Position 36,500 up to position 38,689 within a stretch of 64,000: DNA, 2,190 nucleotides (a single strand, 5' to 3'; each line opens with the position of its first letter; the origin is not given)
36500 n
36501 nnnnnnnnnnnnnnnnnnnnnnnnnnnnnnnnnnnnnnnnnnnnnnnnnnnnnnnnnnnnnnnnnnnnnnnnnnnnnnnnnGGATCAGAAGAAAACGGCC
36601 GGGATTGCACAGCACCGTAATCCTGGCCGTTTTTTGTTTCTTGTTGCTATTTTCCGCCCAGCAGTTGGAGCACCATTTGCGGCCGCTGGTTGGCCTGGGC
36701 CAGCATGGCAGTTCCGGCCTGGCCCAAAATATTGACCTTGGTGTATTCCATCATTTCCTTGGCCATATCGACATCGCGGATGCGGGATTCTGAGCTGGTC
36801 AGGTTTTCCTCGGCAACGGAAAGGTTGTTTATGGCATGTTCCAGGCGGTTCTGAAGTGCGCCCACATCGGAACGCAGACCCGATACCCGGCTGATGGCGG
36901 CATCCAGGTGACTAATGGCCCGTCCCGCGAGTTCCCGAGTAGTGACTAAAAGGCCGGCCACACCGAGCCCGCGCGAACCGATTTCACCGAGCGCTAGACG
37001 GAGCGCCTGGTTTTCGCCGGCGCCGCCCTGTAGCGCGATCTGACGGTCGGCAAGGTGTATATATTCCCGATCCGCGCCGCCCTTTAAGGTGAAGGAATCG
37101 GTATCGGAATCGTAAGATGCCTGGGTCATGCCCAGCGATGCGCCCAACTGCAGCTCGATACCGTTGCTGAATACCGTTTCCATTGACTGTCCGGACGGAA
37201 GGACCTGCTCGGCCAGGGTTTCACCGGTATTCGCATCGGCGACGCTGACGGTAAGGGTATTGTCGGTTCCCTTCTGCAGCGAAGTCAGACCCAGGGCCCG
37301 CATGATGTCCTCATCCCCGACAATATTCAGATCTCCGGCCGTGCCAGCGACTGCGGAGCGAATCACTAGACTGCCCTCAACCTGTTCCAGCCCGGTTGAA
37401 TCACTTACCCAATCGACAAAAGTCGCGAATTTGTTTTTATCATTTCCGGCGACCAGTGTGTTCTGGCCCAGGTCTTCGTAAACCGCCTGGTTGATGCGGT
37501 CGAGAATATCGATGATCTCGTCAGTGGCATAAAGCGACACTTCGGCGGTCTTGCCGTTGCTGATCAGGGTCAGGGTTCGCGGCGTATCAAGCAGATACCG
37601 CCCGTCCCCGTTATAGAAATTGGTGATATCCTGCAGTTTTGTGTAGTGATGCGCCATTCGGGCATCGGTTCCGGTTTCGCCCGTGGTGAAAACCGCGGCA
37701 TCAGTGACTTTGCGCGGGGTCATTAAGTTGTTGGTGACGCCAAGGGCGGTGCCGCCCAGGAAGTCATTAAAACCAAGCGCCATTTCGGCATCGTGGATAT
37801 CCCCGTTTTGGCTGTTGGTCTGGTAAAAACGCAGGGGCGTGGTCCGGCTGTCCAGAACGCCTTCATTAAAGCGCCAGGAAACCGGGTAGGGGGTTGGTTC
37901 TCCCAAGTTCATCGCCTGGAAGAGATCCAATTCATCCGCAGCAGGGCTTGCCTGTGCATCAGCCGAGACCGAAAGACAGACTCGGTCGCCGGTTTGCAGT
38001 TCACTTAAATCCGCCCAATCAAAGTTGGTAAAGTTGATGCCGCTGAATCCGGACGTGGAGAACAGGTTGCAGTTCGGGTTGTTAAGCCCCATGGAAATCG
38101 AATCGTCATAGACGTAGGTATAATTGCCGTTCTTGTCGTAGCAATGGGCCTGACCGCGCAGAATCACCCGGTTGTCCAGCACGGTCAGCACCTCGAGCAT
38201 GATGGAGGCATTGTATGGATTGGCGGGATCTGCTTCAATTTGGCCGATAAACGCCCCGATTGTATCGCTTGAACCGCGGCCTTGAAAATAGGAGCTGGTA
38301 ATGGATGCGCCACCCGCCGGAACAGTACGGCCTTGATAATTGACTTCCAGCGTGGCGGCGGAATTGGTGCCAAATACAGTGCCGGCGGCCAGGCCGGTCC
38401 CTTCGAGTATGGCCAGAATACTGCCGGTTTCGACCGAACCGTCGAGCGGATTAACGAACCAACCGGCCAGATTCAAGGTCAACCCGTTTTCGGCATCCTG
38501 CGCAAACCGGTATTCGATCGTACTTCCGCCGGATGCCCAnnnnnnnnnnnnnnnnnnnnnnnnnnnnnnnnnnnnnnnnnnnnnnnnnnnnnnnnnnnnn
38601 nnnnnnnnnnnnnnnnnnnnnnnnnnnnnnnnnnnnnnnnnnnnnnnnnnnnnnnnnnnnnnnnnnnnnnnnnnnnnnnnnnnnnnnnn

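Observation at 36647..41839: Orphan giant flagellin (~1,730 aa): canonical D0/D1 termini around a ~1,400-residue insert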

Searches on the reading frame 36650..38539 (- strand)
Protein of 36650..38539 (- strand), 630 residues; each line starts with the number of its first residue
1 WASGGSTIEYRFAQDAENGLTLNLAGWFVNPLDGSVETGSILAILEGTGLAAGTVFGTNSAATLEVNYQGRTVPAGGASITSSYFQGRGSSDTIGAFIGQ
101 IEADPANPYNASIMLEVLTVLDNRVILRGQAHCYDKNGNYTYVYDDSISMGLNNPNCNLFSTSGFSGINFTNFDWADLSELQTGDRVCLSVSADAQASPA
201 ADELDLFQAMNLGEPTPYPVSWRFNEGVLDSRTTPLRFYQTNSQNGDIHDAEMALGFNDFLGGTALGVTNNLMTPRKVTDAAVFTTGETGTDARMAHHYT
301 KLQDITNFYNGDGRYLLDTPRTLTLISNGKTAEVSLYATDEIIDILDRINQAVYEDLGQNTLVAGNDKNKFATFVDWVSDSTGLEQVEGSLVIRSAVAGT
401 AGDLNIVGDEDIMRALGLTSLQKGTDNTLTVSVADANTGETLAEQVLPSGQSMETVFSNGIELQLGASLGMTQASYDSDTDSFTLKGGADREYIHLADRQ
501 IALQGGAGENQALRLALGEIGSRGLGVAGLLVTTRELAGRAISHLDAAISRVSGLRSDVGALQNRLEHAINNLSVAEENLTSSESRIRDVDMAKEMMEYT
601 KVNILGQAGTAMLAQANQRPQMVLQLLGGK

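Call 54: predict_structure(alignment_id=A5)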
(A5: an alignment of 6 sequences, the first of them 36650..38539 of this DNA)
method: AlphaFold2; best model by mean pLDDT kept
length: 630 residues; sequences in the alignment: 6
mean_pLDDT: 43.9   pTM: 0.28
mean pLDDT of the five models: 43.9, 43.6, 42.3, 39.3, 37.2
residues with pLDDT >= 90: 0; 70-90: 71; 50-70: 183; < 50: 376
segments of 3 or more residues with pLDDT < 50: 1-96, 191-300, 306-315, 376-390, 397-402, 417-545, 626-630
pLDDT, mean of each block of 10 residues (from residue 1): 21 23 28 31 26 23 22 24 30 42 57 65 77 54 73 80 65 66 54 35 28 29 31 35 29 32 31 28 24 36 50 51 70 72 70 73 59 46 35 49 54 46 26 28 28 24 25 32 27 23 27 30 29 34 51 66 73 70 65 65 64 56 50
secondary structure, 60 per line:
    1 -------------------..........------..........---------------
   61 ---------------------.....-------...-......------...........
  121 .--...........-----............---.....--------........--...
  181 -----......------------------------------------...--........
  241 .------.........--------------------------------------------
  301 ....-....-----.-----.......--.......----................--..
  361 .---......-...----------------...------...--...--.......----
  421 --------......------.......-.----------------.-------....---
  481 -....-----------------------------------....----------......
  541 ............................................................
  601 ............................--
elements in order: E20-29 E36-45 E82-86 E98-103 E110-121 E124-134 E140-151 E155-159 E168-175 E186-191 E233-241 E248-256 E321-327 E330-336 H342-356 H365-370 E372-374 E391-393 E405-407 H410-416 E429-434 E441-447 E474-477 E482-485 H521-524 H535-628

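Call 61: fold_search(model_id=the predicted structure, library=pdb)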
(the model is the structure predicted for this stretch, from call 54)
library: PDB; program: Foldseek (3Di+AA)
matches with E <= 10: 655; with E <= 0.001: 1
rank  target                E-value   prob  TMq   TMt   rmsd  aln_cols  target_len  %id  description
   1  9au6_A                1.9e-14  1.00  0.28  0.23  43.8       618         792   24  Cryo-EM of Geovibrio thiophilus flagellum (released 2024-11-13)
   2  1qex_A                9.7e-02  0.30  0.08  0.14  11.2       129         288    8  BACTERIOPHAGE T4 GENE PRODUCT 9 (GP9), THE TRIGGER OF TAIL CONTRACTION AND THE LONG TAIL FIBERS CONNECTOR (released 1999-10-05)
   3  7k6v_DA               1.2e-01  0.08  0.08  0.09  19.0       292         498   11  Crystal Structure of Virus-like Particles of GII.4 Norovirus Houston virus (HOV) (released 2022-03-02)
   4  6lof_A                1.2e-01  0.08  0.06  0.14  18.9       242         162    8  Crystal structure of ZsYellow soaked by Cu2+ (released 2020-01-22)
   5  7k6v_IC               1.6e-01  0.08  0.07  0.09  19.6       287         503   11  Crystal Structure of Virus-like Particles of GII.4 Norovirus Houston virus (HOV) (released 2022-03-02)
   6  4ops_A                1.6e-01  0.07  0.06  0.09  14.8       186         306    9  Crystal structure of P domain from norovirus strain Farmington Hills 2004 in complex with HBGA type Leb (tetraglycan) (released 2014-12-17)
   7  6e1r_A                1.6e-01  0.07  0.06  0.07  16.7       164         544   11  Crystal structure of the Acinetobacter phage vB_ApiP_P1 tailspike protein (released 2019-07-17)
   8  6e1r_B                1.7e-01  0.06  0.06  0.07  16.6       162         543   11  Crystal structure of the Acinetobacter phage vB_ApiP_P1 tailspike protein (released 2019-07-17)
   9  5j35_A                2.0e-01  0.06  0.07  0.11  18.3       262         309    9  Protruding domain of GII.4 human norovirus NSW0514 in complex with 2-fucosyllactose (2'FL) (released 2017-04-12)
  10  3sej_F                2.2e-01  0.04  0.07  0.11  19.4       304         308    8  Structural characterization of a GII.4 2004 norovirus variant (TCH05) bound to Secretor Lewis HBGA (LeB) (released 2011-07-13)
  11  9f4a_LA               2.3e-01  0.08  0.07  0.11  15.0       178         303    7  Interface between baseplate cup and extended tail tube/sheath of Klebsiella phage KP1 variant vB_Kpn_Lilla1 (released 2025-05-14)
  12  3sej_B                2.3e-01  0.07  0.06  0.10  15.4       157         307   11  Structural characterization of a GII.4 2004 norovirus variant (TCH05) bound to Secretor Lewis HBGA (LeB) (released 2011-07-13)
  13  8e38_A                2.3e-01  0.06  0.07  0.11  23.9       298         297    7  Purification of Enterovirus A71, strain 4643, WT capsid (released 2023-08-30)
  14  4oov_A                2.4e-01  0.08  0.07  0.11  15.9       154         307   10  Crystal structure of P domain from norovirus strain Farmington Hills 2004 (released 2014-12-17)
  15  3sej_C                2.4e-01  0.08  0.07  0.11  16.1       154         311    9  Structural characterization of a GII.4 2004 norovirus variant (TCH05) bound to Secretor Lewis HBGA (LeB) (released 2011-07-13)
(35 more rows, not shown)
